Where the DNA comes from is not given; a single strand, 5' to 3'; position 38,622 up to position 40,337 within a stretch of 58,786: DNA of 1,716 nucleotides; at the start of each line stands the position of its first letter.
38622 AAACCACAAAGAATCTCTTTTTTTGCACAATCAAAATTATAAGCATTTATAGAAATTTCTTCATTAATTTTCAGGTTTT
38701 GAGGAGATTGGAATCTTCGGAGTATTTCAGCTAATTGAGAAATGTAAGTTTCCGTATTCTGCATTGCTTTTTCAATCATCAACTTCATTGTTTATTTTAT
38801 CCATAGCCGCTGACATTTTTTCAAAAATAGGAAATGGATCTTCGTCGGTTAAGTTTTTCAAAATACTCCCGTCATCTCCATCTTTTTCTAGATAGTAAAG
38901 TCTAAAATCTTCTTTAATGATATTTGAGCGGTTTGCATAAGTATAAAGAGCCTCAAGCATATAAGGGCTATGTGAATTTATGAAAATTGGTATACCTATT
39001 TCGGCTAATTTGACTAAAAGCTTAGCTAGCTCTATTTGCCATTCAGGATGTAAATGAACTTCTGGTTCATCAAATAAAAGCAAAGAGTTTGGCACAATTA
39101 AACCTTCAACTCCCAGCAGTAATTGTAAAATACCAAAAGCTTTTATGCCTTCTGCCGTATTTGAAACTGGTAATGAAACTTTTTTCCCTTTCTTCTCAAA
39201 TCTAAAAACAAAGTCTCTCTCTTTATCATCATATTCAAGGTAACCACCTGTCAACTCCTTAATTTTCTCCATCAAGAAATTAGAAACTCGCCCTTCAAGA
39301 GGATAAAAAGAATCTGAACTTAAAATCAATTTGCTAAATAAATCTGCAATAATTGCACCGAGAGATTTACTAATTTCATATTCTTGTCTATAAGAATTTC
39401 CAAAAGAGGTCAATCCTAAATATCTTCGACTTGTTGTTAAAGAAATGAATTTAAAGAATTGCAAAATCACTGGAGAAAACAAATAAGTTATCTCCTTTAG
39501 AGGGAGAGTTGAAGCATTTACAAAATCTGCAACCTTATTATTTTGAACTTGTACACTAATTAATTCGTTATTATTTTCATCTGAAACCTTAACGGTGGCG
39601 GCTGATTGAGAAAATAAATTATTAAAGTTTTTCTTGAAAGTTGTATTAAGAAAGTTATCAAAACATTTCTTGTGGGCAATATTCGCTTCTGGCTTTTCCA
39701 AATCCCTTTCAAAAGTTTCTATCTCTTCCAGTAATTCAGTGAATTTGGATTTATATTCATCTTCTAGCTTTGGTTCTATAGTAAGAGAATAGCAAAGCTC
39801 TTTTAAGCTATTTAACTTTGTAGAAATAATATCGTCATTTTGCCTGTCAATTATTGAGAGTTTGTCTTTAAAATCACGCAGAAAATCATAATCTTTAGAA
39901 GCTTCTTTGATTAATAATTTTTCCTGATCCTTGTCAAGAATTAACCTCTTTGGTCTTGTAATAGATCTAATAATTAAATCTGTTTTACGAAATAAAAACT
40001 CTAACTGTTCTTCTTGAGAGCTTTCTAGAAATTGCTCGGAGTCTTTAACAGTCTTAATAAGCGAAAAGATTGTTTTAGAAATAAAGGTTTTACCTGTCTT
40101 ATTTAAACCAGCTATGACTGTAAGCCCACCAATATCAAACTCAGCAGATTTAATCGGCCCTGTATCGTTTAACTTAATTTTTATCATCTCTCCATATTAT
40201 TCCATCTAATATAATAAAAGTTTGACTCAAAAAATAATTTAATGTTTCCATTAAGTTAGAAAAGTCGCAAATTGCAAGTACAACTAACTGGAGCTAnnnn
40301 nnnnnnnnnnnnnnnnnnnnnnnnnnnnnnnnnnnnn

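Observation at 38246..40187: Overlapping two-gene module: ABC/SMC-type AAA ATPase plus a 180-aa partner with no recognisable effector domain. Candidate uncharacterised defence/abortive-infection system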

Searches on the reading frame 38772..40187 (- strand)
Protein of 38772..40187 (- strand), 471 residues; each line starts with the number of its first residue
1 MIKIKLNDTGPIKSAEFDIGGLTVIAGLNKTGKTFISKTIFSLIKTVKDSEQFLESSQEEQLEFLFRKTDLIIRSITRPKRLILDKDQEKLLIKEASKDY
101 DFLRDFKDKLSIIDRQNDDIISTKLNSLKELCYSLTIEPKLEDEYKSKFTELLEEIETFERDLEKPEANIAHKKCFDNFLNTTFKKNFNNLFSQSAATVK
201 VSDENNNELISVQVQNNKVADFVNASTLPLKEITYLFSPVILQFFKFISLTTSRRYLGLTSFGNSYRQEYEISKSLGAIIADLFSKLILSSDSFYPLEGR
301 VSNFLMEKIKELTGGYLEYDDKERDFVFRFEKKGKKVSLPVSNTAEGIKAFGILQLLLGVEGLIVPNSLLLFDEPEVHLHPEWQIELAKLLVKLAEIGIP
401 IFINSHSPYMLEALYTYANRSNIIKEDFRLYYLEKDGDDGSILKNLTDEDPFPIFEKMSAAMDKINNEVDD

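Call 4: search_protein_families(library=pfam, proteins=[window:38772-40187:-], max_evalue=1)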
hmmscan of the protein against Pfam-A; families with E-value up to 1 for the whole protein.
window:38772-40187:- (471 aa): 3 families
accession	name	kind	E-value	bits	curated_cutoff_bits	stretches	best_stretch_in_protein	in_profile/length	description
PF13304.12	AAA_21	-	6.3e-13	49.9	27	1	22-412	1-304/304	AAA domain, putative AbiEii toxin, Type IV TA system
PF13175.12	AAA_15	-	7.9e-12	45.9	32.1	1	4-410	6-373/374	AAA ATPase domain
PF19152.5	DUF5834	-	0.031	15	28.6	1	60-121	82-140/159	Family of unknown function (DUF5834)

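Call 5: search_protein_families(library=padloc, proteins=[window:38772-40187:-], max_evalue=1)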
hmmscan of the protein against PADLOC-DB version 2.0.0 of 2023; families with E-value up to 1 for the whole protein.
window:38772-40187:- (471 aa): 87 families (the best 25 are shown)
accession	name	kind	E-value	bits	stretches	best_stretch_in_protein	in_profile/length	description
PDLC04214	HEC-02A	-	1.5e-30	104.6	2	305-423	181-294/338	-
PDLC04033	PD-T4-4_A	-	2.5e-27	94.2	2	305-414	269-373/460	-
PDLC04032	PD-T4-4_A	-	1.8e-25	87.9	2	304-413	287-393/474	-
PDLC04664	PDC-M47A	-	2.1e-25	87.6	2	305-416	265-371/461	-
PDLC04213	HEC-02A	-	1.5e-21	75.4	2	277-437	150-298/337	-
PDLC03878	NsnB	-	3.9e-21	74.2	1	3-439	4-309/345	-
PDLC04146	HEC-02B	-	6e-16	56.4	2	305-443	182-314/344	-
PDLC02980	AriA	-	2.8e-15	55.1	1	22-411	1-303/304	-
PDLC00283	PtuA1|PtuA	-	8.4e-14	49.5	2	353-394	284-325/448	AAA ATPase domain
PDLC02979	AriA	-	1.3e-12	46.2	1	4-411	6-373/373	-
PDLC04164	AriA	-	7.4e-11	40.1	1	297-410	127-235/253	-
PDLC00289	PtuA1|PtuA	-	1.6e-10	38.6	2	357-413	239-294/404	AAA ATPase domain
PDLC00265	PtuA1|PtuA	-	2.1e-10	38.3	1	351-417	310-378/479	AAA ATPase domain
PDLC00285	PtuA1|PtuA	-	3.4e-10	37.7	1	23-413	29-332/432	AAA ATPase domain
PDLC00266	PtuA1|PtuA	-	3.6e-10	37.7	1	23-411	28-380/483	AAA ATPase domain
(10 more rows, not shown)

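Call 6: search_protein_families(library=ncbifam, proteins=[window:38772-40187:-], max_evalue=1)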
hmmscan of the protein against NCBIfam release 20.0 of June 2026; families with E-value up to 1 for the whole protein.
window:38772-40187:- (471 aa): 14 families
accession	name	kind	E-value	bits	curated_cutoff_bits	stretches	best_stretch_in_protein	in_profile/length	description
TIGR04435.1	restrict_AAA_1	hypoth_equivalog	4.5e-05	22.3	300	1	365-411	417-470/568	restriction system-associated AAA family ATPase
NF041760.1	PtuA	equivalog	0.00079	18.4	500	1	370-413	380-422/524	retron Ec78 anti-phage system effector ATPase PtuA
NF007027.0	PRK09493.1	equivalog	0.0035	16.7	379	1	363-407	151-195/240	glutamine ABC transporter ATP-binding protein GlnQ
NF007921.0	PRK10636.1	equivalog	0.0053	15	917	1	318-394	405-476/638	ABC transporter ATP-binding protein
TIGR03740.1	galliderm_ABC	subfamily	0.0091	15.7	309.75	1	355-427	131-200/223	lantibiotic protection ABC transporter ATP-binding subunit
NF002981.0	PRK03695.1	equivalog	0.011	15.1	281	1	367-407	155-196/253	vitamin B12 ABC transporter ATP-binding protein BtuD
TIGR03771.1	anch_rpt_ABC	equivalog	0.02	14.6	268.8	0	358-407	123-172/223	anchored repeat-type ABC transporter ATP-binding subunit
TIGR02673.1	FtsE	equivalog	0.054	13.2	264.85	1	365-413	154-202/214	cell division ATP-binding protein FtsE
NF008338.0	PRK11124.1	equivalog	0.067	12.7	369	1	363-406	156-199/242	arginine ABC transporter ATP-binding protein ArtP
NF010157.0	PRK13636.1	equivalog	0.096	11.8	463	1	363-420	156-211/285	cobalt transporter ATP-binding subunit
NF040873.1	AztA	equivalog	0.14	11.7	220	0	355-408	126-179/191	zinc ABC transporter ATP-binding protein AztA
TIGR01166.1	cbiO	subfamily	0.17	11.3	211.8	1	367-406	146-185/190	cobalt ABC transporter, ATP-binding protein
NF007908.0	PRK10619.1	equivalog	0.17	11.1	466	1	366-406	170-210/257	histidine ABC transporter ATP-binding protein HisP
NF004429.0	PRK05771.2-2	equivalog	0.17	10.6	799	1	114-224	174-291/608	V-type ATP synthase subunit I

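Call 8: find_homologous_proteins(query=window:38772-40187:-)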
Query window:38772-40187:- (471 aa): 622 proteins with E <= 0.001 among 8000 candidates; the best 120 are listed.
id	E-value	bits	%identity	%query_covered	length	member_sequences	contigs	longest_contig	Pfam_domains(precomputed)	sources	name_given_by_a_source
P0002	1.8e-223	760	100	76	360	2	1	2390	-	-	-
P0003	2.3e-147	510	54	100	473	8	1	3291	PF13175.13,PF13304.13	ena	-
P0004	7.6e-139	481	54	100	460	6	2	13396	PF13175.13,PF13304.13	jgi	jgi:predicted ATPase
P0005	1.1e-134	468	64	70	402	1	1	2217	PF13175.13,PF13304.13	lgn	-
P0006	4.4e-58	215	44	59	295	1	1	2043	-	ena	-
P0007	7.9e-51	191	32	97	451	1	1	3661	PF13175.13,PF13304.13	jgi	jgi:predicted ATPase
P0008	2.8e-49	186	33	99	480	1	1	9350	PF13175.13,PF13304.13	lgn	-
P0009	1.7e-45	174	31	97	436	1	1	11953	PF13175.13,PF13304.13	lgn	-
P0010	2.0e-44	170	29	99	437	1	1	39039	PF13175.13,PF13304.13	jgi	jgi:energy-coupling factor transporter ATP-binding protein EcfA2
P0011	1.0e-43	168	31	98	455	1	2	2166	PF13175.13,PF13304.13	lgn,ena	-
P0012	1.4e-43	168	33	97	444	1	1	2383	PF13175.13,PF13304.13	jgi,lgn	jgi:predicted ATP-dependent endonuclease of OLD family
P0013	2.0e-43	167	32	98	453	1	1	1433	PF13175.13,PF13304.13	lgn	-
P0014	1.1e-42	165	32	98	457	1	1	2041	PF13175.13,PF13304.13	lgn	-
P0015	1.7e-42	164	29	98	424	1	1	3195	PF13175.13,PF13304.13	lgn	-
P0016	3.4e-42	163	30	99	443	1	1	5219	PF13175.13,PF13304.13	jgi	jgi:predicted ATPase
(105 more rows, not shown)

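Call 9: find_encoding_contigs(protein=P0004, flank=6000, max_places=3)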
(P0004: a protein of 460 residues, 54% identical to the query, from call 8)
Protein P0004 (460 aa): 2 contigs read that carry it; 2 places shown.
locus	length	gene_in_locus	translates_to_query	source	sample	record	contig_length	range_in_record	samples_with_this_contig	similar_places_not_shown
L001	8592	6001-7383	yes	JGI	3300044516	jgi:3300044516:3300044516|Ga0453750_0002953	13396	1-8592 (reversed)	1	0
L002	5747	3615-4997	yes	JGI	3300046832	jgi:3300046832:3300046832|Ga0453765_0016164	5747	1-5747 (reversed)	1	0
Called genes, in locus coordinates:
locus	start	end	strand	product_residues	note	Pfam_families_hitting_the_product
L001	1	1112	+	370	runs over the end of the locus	PF00696:AA_kinase, PF01472:PUA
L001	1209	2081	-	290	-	-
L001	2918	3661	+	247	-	PF01946:Thi4 (weak), PF13450:NAD_binding_8, PF01593:Amino_oxidase (weak)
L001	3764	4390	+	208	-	-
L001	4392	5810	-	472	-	PF09594:GT87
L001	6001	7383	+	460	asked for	PF13175:AAA_15, PF13304:AAA_21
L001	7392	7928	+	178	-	-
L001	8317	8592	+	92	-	?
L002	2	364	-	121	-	?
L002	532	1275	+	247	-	PF01946:Thi4 (weak), PF13450:NAD_binding_8, PF01593:Amino_oxidase (weak)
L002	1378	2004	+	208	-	-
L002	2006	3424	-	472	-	PF09594:GT87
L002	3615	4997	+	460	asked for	PF13175:AAA_15, PF13304:AAA_21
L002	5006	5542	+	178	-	-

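Call 10: find_encoding_contigs(protein=P0003, flank=4000, max_places=3)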
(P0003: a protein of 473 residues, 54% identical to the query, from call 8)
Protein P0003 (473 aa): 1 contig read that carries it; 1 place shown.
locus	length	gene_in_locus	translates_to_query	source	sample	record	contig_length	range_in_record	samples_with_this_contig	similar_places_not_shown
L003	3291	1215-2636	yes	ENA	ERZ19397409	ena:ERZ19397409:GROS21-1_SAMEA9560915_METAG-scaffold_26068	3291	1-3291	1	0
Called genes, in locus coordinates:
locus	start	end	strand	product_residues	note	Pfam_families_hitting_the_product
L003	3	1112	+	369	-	?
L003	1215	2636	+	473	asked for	PF13175:AAA_15, PF13304:AAA_21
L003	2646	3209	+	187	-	-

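Call 11: find_encoding_contigs(protein=P0005, flank=4000, max_places=3)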
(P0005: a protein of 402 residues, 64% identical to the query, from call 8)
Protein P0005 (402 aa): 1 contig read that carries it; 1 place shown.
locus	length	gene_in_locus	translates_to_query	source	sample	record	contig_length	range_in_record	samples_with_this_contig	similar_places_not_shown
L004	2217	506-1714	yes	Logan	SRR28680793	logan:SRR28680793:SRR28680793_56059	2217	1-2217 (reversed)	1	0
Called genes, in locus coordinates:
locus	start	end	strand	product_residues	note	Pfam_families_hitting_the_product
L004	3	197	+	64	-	?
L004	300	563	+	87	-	-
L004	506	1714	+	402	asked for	PF13175:AAA_15, PF13304:AAA_21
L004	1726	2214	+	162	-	-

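Call 32: find_related_loci(query=A3, collection=genome_contigs, flank=4000)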
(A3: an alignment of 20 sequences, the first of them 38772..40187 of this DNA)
Query A3 (471 aa) in genome_contigs; peptide patterns used: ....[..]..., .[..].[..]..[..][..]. (x = any residue, [..] = any of these).
600 stretches matched a pattern (row limit reached: there are more); 296 encode a relative of the query (tblastn E <= 1e-3); the best 80 are kept; 80 distinct loci.
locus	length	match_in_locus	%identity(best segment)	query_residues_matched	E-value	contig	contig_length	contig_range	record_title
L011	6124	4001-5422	54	1-471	5e-156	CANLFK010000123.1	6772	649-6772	MAG: Candidatus Caenarcaniphilales bacterium isolate ZE-3nov15-135 genome assembly, contig: ZE-3nov15-C17800, whole geno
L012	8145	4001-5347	54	1-465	1e-139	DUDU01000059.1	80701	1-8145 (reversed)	MAG TPA_asm: Candidatus Melainabacteria bacterium isolate LMEP_10873 2582581956, whole genome shotgun sequence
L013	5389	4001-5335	30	1-465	3e-51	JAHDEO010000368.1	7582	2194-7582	MAG: Saprospiraceae bacterium isolate MAG-183 RZ_26720, whole genome shotgun sequence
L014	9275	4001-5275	27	1-449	1e-49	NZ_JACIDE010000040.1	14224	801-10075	Anoxybacteroides voinovskiense strain DSM 17075 Ga0373221_40, whole genome shotgun sequence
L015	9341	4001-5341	32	2-466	1e-48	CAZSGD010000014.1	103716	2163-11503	MAG TPA_asm: uncultured Chitinophaga sp. isolate SRP173033_co1_308 genome assembly, contig: NODE_261_length_103716_cov_4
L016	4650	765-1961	31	1-437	1e-45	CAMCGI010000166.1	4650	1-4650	MAG: Francisella tularensis subsp. holarctica isolate MiH-22jul19-222 genome assembly, contig: MiH-22jul19-C47004, whole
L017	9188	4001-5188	30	1-438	1e-44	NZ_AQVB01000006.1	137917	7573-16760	Oligella urethralis DSM 7531 A3GADRAFT_scaffold_5.6_C, whole genome shotgun sequence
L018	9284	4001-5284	31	1-460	8e-45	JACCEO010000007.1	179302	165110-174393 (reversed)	Alcaligenaceae bacterium strain CGII-43 scaffold_6, whole genome shotgun sequence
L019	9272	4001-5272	30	2-460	1e-44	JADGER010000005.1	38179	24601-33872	MAG: Sulfurovaceae bacterium isolate BB41 NODE_950_length_38179_cov_13.056854, whole genome shotgun sequence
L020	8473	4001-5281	30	1-460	1e-44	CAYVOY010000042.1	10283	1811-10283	MAG TPA_asm: uncultured Anaerolineaceae bacterium isolate ERP125879_co1_74 genome assembly, contig: NODE_3116_length_102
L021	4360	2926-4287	30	4-465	1e-44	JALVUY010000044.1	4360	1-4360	MAG: Methanocaldococcaceae archaeon isolate M10_maxbin2_scaf2bin.148 M10_NODE_14090_length_4360_cov_1.947082, whole geno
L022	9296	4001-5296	29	2-467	9e-43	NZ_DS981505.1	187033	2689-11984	Phocaeicola coprocola DSM 17136 Scfld_02_78, whole genome shotgun sequence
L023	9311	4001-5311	29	1-459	9e-43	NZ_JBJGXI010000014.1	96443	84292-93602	Radiobacillus sp. PE A8.2 14, whole genome shotgun sequence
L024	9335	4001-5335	29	2-465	3e-42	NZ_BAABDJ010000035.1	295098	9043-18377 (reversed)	Hymenobacter fastidiosus strain JCM 17224 sequence35, whole genome shotgun sequence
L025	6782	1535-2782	30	6-449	4e-42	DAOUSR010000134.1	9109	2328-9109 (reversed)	MAG TPA_asm: Thioploca sp. isolate CSMAG_551 CSMAG_551_k127_442379_length_9109_cov_13.8191, whole genome shotgun sequenc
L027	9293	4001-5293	28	1-460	1e-41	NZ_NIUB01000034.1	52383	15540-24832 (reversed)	Pseudomonas oleovorans subsp. oleovorans strain DSM 1045 PSOLE_contig000034, whole genome shotgun sequence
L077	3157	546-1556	39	2-465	1e-31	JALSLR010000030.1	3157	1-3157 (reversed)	MAG: Sulfurimonas sp. isolate 355-202_metabat2_scaf2bin.043 355-202_scaffold_18568_c1, whole genome shotgun sequence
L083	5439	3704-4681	45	1-465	5e-31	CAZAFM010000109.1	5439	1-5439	MAG TPA_asm: uncultured Campylobacterales bacterium isolate SRP252850_co1_171 genome assembly, contig: NODE_28018_length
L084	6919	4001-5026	38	1-467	1e-30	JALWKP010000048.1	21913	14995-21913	MAG: Campylobacteraceae bacterium isolate M17_metabat1_scaf2bin.177 M17_NODE_1770_length_21913_cov_10.133985, whole geno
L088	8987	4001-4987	43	1-467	1e-30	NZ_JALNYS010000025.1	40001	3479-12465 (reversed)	MAG: Sulfuricurvum sp. isolate SO_2017_GW1 bin 195 NODE_4654_length_40001_cov_1.729197_OW334_2017, whole genome shotgun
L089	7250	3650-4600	39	1-460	4e-30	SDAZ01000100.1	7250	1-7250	MAG: Sulfurovum sp. isolate MAG_Cluster_2 NODE_160_length_7250_cov_5.09308, whole genome shotgun sequence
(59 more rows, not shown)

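Call 38: search_protein_families(library=padloc, alignment_id=A4, max_evalue=0.001)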
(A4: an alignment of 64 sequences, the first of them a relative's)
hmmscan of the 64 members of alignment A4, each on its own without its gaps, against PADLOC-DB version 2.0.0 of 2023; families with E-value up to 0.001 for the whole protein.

A. member 1, L014:5340-5897:+ (185 aa): 0 families

B. families by the number of members that match (of 64 scanned): 7 families
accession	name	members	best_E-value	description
PDLC04226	HEC-02B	2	8.5e-05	-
PDLC04229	HEC-02B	2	0.00016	-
PDLC04227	HEC-02B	2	0.00041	-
PDLC04217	HEC-02B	1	2.1e-05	-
PDLC05031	PDC-S49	1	0.00072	-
PDLC04228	HEC-02B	1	0.00074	-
PDLC02512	PglW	1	0.00084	PglW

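Call 39: search_protein_families(library=pfam, alignment_id=A4, max_evalue=0.01)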
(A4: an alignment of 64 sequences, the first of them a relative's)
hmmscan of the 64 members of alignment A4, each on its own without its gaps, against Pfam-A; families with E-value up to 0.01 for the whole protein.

A. member 1, L014:5340-5897:+ (185 aa): 0 families

B. families by the number of members that match (of 64 scanned): 7 families
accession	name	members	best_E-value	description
PF15518.12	L_protein_N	3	0.00096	L protein N-terminus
PF08378.17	NERD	1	0.0052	Nuclease-related domain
PF23429.1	DUF7116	1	0.0067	Family of unknown function (DUF7116)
PF21101.3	YqgU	1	0.0083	YqgU-like 6-bladed beta propeller domain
PF24753.1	DUF7698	1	0.0089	Domain of unknown function (DUF7698)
PF14082.12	SduA_C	1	0.0095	Shedu protein SduA, C-terminal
PF01393.25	Chromo_shadow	1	0.0098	Chromo shadow domain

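Call 48: search_solved_structures(query=window:38772-40187:-, max_evalue=0.01)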
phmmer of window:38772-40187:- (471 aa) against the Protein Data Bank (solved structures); distinct sequences matched with E-value up to 0.01: 10.
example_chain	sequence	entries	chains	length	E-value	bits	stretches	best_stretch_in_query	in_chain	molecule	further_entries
8v45_A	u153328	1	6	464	0.0009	21.5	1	320-411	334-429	AriA antitoxin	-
8ux9_B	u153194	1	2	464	0.0009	21.5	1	320-411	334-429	AriA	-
9kjx_B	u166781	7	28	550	0.0018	20.5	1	361-414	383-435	AAA family ATPase | Retron I-A effector PtuA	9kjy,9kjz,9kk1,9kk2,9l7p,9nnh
9u9y_A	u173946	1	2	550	0.0019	20.4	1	361-414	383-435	AAA family ATPase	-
8v46_A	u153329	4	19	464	0.0023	20.1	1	320-411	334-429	AriA antitoxin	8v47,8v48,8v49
9vkz_A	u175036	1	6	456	0.0029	19.8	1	361-414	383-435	Retron Ec78 probable ATPase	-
9vh1_D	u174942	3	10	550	0.0032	19.6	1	362-416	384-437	Retron Ec78 probable ATPase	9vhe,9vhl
9nnb_C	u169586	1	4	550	0.0045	19.1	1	361-414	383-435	Retron I-A effector PtuA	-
9nnk_C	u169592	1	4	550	0.0055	18.9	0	363-414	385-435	Retreon I-A effector PtuA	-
22bu_B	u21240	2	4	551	0.0085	18.2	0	367-413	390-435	AAA family ATPase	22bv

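Call 49: search_protein_families(library=padloc, proteins=[L088:4872-5522:+, L084:5025-5567:+, L083:4708-5235:+, L089:4623-5159:+, L077:1565-2215:+, L088:4004-4993:+, L084:4004-5032:+, L022:4001-5308:+, L022:5314-5958:+, L012:4001-5368:+], max_evalue=0.01)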
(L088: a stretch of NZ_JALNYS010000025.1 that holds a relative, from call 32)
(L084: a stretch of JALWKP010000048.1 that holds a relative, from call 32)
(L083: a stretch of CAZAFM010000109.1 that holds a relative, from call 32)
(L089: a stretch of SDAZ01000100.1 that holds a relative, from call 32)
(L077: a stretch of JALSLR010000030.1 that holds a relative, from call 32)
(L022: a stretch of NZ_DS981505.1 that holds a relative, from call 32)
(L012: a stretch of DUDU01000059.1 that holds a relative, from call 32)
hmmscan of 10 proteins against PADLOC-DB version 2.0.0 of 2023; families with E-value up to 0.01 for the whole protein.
L088:4872-5522:+ (216 aa): 0 families

L084:5025-5567:+ (180 aa): 0 families

L083:4708-5235:+ (175 aa): 0 families

L089:4623-5159:+ (178 aa): 0 families

L077:1565-2215:+ (216 aa): 0 families

L088:4004-4993:+ (329 aa): 124 families (the best 25 are shown)
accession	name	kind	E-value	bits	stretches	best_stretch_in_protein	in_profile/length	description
PDLC03878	NsnB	-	2.1e-28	98.1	2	185-324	209-338/345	-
PDLC04033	PD-T4-4_A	-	2.4e-28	97.6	2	165-270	267-373/460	-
PDLC04214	HEC-02A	-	1e-27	95.3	1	2-288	4-302/338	-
PDLC04032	PD-T4-4_A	-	1.3e-23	81.7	2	160-283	281-407/474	-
PDLC04213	HEC-02A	-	1.2e-22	78.9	1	2-301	5-307/337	-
PDLC04664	PDC-M47A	-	1.4e-21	75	2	165-273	263-372/461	-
PDLC04146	HEC-02B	-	9.2e-21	72.2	2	175-289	190-305/344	-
PDLC00271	PtuA1|PtuA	-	6.9e-18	63.4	2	2-76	5-79/421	AAA ATPase domain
PDLC02979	AriA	-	3.2e-17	61.4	2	56-267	197-373/373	-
PDLC02980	AriA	-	1.4e-16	59.3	1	21-267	1-303/304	-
PDLC00299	PtuA1|PtuA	-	3.7e-15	53.9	2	216-271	371-425/535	AAA ATPase domain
PDLC00305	PtuA1|PtuA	-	5.5e-15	53.6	2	223-272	245-293/392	AAA ATPase domain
PDLC02358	Old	-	1.2e-14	52.1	2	215-269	277-331/578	Old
PDLC02913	ATPase_I-A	-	1.6e-14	52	2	216-271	357-411/508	-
PDLC00281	PtuA1|PtuA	-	1.8e-14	51.7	1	216-270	283-336/448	AAA ATPase domain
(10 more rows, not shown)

L084:4004-5032:+ (342 aa): 118 families (the best 25 are shown)
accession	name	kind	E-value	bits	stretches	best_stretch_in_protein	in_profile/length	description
PDLC04033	PD-T4-4_A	-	5e-33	113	2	174-294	268-387/460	-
PDLC04213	HEC-02A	-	4.5e-30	103.4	1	2-296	5-292/337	-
PDLC04214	HEC-02A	-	3.2e-29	100.3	1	2-292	4-297/338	-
PDLC03878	NsnB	-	1.6e-26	91.9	1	2-305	4-306/345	-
PDLC04032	PD-T4-4_A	-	9.2e-25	85.5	2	173-294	286-408/474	-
PDLC04664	PDC-M47A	-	5.5e-24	82.9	2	174-293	264-382/461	-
PDLC02979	AriA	-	1.1e-17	62.9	2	173-277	265-373/373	-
PDLC04146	HEC-02B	-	1.1e-17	62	2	175-298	182-304/344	-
PDLC02358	Old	-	3.9e-17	60.3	2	226-281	278-333/578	Old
PDLC02980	AriA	-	6.7e-17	60.4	1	21-277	1-303/304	-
PDLC00271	PtuA1|PtuA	-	5.3e-16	57.2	2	227-327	273-367/421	AAA ATPase domain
PDLC02914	ATPase-Toprim_I-B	-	1.1e-15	55.8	2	2-140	4-129/443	-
PDLC00309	PtuA1|PtuA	-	4.3e-14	50.4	2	215-281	251-316/413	AAA ATPase domain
PDLC04710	PDC-M56A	-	4.9e-14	50.1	2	229-293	237-301/382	-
PDLC02981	AriAB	-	2.7e-13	47.5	2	220-278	318-378/694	-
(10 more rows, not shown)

L022:4001-5308:+ (435 aa): 116 families (the best 25 are shown)
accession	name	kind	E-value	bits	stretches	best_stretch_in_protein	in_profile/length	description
PDLC04214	HEC-02A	-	5.1e-30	102.9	2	268-394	173-298/338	-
PDLC04033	PD-T4-4_A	-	5.4e-24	83.2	2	271-379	260-371/460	-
PDLC03878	NsnB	-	6.4e-24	83.4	1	3-403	5-308/345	-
PDLC04213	HEC-02A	-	1.1e-23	82.3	2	171-404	81-300/337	-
PDLC04032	PD-T4-4_A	-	1.4e-19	68.5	2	279-381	291-394/474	-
PDLC04146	HEC-02B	-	7.5e-19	65.9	1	284-417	189-321/344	-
PDLC02980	AriA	-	4.1e-17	61.1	1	302-378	228-303/304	-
PDLC04664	PDC-M47A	-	9.2e-16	55.8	2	283-380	271-368/461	-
PDLC02979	AriA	-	1.3e-14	52.8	1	11-378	14-373/373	-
PDLC00303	PtuA1|PtuA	-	1.3e-12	45.6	1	302-400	206-304/386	AAA ATPase domain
PDLC04710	PDC-M56A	-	2.3e-12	44.6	2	298-384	210-291/382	-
PDLC04178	HEC-01A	-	1.6e-11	41.9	2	301-380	254-333/399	-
PDLC00305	PtuA1|PtuA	-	2.4e-11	41.6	1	336-381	247-291/392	AAA ATPase domain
PDLC00290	PtuA1|PtuA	-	2.8e-11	41.4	2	332-382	268-317/414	AAA ATPase domain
PDLC00062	GajA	-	8.1e-11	39.1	1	321-382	290-348/639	AAA ATPase domain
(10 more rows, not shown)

L022:5314-5958:+ (214 aa): 0 families

L012:4001-5368:+ (455 aa): 107 families (the best 25 are shown)
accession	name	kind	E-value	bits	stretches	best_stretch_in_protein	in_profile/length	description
PDLC04214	HEC-02A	-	7.6e-33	112.2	2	243-407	151-294/338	-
PDLC04033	PD-T4-4_A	-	7e-30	102.6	2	284-399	264-374/460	-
PDLC04032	PD-T4-4_A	-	3.9e-28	96.6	2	275-398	274-394/474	-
PDLC04664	PDC-M47A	-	2.1e-27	94.2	2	284-400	260-371/461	-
PDLC04213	HEC-02A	-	1.4e-25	88.6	2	263-422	149-299/337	-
PDLC03878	NsnB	-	1.3e-23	82.3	1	3-425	4-311/345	-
PDLC02980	AriA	-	1.4e-18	65.9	1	22-395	1-303/304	-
PDLC02979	AriA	-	3.3e-18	64.6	1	3-395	5-373/373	-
PDLC04146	HEC-02B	-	1.6e-16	58.3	1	278-427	171-314/344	-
PDLC02358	Old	-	6.9e-13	46.2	1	350-397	284-331/578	Old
PDLC00305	PtuA1|PtuA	-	1.2e-11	42.6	1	352-399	246-292/392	AAA ATPase domain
PDLC00266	PtuA1|PtuA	-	1.3e-11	42.5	1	251-400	238-385/483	AAA ATPase domain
PDLC00285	PtuA1|PtuA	-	7.7e-11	39.9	1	23-399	29-334/432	AAA ATPase domain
PDLC04710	PDC-M56A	-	1.2e-10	39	2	354-430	244-323/382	-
PDLC04707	PDC-M55A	-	1.4e-10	38.8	1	296-426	246-380/421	-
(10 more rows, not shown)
